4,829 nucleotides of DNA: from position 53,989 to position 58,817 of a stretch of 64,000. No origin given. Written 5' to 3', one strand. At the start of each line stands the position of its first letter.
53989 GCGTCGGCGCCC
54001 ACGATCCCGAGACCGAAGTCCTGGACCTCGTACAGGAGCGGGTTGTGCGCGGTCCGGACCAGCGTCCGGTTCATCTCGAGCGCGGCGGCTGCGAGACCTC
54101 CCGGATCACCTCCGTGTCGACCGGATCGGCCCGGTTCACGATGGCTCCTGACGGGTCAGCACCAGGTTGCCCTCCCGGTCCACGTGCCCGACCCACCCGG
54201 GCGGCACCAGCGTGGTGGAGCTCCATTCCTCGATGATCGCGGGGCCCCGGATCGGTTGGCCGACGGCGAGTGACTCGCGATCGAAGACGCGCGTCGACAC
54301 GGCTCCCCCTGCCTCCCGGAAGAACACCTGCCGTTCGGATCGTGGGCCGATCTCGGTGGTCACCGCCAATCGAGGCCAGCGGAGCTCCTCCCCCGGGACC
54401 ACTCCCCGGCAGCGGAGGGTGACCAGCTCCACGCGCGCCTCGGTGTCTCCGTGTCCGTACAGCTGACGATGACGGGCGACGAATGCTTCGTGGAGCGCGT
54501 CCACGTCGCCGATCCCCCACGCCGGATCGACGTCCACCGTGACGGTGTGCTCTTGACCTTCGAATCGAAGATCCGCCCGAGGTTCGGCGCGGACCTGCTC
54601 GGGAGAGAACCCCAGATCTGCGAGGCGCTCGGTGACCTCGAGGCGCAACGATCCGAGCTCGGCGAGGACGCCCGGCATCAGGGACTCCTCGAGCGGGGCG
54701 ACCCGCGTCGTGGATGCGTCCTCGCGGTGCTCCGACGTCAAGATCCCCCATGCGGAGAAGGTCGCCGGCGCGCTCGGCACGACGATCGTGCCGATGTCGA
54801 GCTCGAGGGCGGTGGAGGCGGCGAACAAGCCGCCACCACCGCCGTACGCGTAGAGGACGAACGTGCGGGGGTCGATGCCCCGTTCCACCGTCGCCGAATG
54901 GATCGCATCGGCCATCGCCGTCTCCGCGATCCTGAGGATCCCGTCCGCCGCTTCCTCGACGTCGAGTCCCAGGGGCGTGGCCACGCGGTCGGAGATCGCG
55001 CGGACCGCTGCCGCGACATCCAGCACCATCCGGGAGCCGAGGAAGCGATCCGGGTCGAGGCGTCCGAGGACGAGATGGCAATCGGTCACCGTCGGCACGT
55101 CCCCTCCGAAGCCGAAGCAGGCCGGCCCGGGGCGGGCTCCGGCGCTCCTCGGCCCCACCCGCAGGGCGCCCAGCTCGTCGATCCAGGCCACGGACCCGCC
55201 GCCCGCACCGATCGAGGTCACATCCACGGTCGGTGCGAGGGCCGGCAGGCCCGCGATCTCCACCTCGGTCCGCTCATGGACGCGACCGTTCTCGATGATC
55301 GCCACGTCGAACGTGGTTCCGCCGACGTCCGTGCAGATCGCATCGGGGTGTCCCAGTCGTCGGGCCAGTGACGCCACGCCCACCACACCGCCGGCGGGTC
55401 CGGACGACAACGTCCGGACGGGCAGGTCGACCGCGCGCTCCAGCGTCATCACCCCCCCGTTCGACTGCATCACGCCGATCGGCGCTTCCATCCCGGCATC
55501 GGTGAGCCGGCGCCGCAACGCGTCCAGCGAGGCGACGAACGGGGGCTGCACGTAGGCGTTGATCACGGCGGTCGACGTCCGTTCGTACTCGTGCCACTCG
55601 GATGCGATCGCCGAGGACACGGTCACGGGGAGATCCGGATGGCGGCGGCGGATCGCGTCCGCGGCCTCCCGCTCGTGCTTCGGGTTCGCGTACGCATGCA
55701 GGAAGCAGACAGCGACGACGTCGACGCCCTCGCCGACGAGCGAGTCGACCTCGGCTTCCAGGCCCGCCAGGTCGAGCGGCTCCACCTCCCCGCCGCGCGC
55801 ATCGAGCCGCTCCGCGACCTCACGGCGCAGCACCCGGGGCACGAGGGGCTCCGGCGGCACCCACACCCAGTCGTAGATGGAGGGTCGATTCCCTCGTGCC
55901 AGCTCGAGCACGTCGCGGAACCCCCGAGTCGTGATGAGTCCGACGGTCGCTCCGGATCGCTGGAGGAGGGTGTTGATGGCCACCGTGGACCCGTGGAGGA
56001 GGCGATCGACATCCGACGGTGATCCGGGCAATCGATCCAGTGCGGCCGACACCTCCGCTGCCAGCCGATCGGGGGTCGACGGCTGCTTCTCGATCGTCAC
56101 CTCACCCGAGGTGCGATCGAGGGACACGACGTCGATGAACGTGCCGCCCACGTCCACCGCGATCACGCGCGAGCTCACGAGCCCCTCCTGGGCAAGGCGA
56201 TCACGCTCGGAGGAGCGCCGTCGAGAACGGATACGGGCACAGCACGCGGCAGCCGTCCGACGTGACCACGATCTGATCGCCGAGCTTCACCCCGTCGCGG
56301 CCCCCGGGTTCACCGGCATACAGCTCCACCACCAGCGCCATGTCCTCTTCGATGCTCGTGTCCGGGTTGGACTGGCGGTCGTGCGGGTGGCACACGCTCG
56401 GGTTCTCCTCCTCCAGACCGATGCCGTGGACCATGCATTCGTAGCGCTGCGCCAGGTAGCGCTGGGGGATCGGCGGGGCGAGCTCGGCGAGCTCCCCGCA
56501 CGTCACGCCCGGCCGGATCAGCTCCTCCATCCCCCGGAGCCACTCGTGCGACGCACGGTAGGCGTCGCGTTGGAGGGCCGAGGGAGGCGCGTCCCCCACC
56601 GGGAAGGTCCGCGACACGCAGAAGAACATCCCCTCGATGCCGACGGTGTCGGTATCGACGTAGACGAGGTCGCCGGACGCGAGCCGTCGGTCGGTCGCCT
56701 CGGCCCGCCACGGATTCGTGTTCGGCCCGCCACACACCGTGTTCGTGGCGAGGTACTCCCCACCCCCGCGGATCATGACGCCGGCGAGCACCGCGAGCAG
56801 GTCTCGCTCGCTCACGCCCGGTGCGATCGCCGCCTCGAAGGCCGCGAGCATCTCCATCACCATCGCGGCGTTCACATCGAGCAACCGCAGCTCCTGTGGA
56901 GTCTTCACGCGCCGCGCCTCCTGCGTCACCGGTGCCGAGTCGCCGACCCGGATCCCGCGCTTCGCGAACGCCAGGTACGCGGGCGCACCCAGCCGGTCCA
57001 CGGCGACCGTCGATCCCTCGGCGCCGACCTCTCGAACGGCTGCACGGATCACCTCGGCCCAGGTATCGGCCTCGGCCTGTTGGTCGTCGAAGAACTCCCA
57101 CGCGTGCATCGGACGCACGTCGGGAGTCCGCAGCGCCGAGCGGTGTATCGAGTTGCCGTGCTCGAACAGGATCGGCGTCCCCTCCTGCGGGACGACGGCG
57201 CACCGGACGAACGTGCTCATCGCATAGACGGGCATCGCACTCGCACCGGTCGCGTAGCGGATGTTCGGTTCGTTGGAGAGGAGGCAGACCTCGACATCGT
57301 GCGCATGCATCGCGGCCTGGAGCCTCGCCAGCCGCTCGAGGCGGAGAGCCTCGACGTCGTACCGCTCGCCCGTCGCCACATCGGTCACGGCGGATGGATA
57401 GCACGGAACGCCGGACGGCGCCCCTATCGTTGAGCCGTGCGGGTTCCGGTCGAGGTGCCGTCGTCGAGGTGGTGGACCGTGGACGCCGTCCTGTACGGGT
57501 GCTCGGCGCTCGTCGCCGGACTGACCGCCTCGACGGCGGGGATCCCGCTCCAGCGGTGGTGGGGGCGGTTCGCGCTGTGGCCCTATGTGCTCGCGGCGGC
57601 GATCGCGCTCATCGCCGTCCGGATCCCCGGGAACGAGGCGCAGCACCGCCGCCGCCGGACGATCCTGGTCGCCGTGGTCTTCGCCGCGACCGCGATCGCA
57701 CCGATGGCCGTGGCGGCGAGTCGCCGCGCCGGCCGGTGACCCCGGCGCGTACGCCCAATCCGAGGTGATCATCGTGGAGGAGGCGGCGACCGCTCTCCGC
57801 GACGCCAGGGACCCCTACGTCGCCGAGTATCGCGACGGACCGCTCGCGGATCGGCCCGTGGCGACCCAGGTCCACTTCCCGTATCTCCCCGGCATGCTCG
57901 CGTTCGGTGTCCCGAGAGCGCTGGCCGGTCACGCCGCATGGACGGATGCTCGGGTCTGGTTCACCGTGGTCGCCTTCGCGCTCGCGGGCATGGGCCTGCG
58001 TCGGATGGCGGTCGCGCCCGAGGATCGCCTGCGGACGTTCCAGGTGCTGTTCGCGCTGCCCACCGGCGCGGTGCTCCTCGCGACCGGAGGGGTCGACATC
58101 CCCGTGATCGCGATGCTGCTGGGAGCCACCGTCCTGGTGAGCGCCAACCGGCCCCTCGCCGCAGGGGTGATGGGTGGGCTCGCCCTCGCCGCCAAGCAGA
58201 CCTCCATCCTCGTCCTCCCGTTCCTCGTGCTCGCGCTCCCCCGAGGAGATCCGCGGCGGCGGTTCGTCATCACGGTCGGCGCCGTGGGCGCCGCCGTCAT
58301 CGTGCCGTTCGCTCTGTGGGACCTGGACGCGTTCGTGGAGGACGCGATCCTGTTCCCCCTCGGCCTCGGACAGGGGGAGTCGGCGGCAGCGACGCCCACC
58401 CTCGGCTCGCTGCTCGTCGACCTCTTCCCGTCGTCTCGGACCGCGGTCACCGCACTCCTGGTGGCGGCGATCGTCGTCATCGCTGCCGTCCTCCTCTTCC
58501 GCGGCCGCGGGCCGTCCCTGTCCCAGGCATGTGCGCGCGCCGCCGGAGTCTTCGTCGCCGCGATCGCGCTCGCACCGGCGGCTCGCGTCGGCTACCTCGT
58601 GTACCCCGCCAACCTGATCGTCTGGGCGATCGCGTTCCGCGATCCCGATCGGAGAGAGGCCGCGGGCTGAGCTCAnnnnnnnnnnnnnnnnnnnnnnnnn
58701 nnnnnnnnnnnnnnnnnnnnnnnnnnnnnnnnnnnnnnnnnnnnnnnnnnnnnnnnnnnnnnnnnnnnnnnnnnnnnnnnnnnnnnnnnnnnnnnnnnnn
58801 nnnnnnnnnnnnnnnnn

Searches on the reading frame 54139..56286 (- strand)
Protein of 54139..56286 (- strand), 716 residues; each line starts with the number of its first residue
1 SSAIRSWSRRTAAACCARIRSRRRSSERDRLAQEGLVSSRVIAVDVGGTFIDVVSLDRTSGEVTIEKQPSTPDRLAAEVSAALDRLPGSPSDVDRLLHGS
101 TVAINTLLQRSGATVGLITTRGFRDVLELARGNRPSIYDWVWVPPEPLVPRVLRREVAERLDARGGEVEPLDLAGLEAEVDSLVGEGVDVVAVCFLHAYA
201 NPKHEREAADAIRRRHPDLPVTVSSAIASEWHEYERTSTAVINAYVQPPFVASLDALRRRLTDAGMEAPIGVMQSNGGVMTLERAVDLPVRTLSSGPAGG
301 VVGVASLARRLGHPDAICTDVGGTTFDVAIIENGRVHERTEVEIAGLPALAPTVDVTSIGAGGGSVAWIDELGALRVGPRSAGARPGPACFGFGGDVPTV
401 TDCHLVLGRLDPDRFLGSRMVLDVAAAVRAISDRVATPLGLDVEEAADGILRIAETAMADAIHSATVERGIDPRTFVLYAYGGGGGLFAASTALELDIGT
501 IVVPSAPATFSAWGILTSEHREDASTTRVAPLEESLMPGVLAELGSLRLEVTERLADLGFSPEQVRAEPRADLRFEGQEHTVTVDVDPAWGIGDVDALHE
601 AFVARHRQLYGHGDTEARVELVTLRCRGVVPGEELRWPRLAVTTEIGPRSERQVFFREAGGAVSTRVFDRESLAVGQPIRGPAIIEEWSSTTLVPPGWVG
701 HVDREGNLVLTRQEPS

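Call 52: search_protein_families(library=pfam, proteins=[window:54139-56286:-], max_evalue=0.00001)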
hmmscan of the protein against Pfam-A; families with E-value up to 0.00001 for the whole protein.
window:54139-56286:- (716 aa): 3 families
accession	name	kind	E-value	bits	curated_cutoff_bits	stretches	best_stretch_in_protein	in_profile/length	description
PF01968.24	Hydantoinase_A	-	1.8e-94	316.7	22.9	1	236-523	1-290/291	Hydantoinase/oxoprolinase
PF05378.19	Hydant_A_N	-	7.7e-49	166.2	25.2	1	42-214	2-174/176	Hydantoinase/oxoprolinase N-terminal region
PF19278.4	Hydant_A_C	-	3.2e-10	40.1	21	1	546-704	20-184/193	Hydantoinase/oxoprolinase C-terminal domain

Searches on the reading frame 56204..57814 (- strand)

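Call 52: search_protein_families(library=pfam, proteins=[window:56204-57814:-], max_evalue=0.00001)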
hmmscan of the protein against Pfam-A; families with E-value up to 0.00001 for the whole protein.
window:56204-57814:- (537 aa): 2 families
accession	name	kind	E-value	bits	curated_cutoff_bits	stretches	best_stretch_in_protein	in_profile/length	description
PF00557.29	Peptidase_M24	-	8.1e-29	101.3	23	1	316-518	7-207/208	Metallopeptidase family M24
PF01321.24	Creatinase_N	-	2.5e-06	28.5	22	1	161-274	1-102/128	Creatinase/Prolidase N-terminal domain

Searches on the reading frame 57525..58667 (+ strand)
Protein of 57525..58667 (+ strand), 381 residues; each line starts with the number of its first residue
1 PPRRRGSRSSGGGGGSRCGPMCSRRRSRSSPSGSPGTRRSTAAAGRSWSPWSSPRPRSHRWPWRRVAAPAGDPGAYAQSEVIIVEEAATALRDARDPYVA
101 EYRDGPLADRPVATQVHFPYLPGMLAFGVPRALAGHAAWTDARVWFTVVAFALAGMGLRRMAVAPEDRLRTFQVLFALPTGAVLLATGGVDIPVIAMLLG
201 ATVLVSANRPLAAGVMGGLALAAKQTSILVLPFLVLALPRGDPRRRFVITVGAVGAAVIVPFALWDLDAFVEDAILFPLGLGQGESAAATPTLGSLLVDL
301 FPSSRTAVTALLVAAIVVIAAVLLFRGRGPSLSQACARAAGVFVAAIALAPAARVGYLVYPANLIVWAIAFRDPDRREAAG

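Call 52: search_protein_families(library=pfam, proteins=[window:57525-58667:+], max_evalue=0.00001)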
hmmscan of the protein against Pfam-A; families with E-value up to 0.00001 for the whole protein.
window:57525-58667:+ (381 aa): 1 family
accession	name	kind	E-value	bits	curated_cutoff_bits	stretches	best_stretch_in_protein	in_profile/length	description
PF09594.16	GT87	-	1.3e-11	45.1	25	1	118-344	1-231/237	Glycosyltransferase family 87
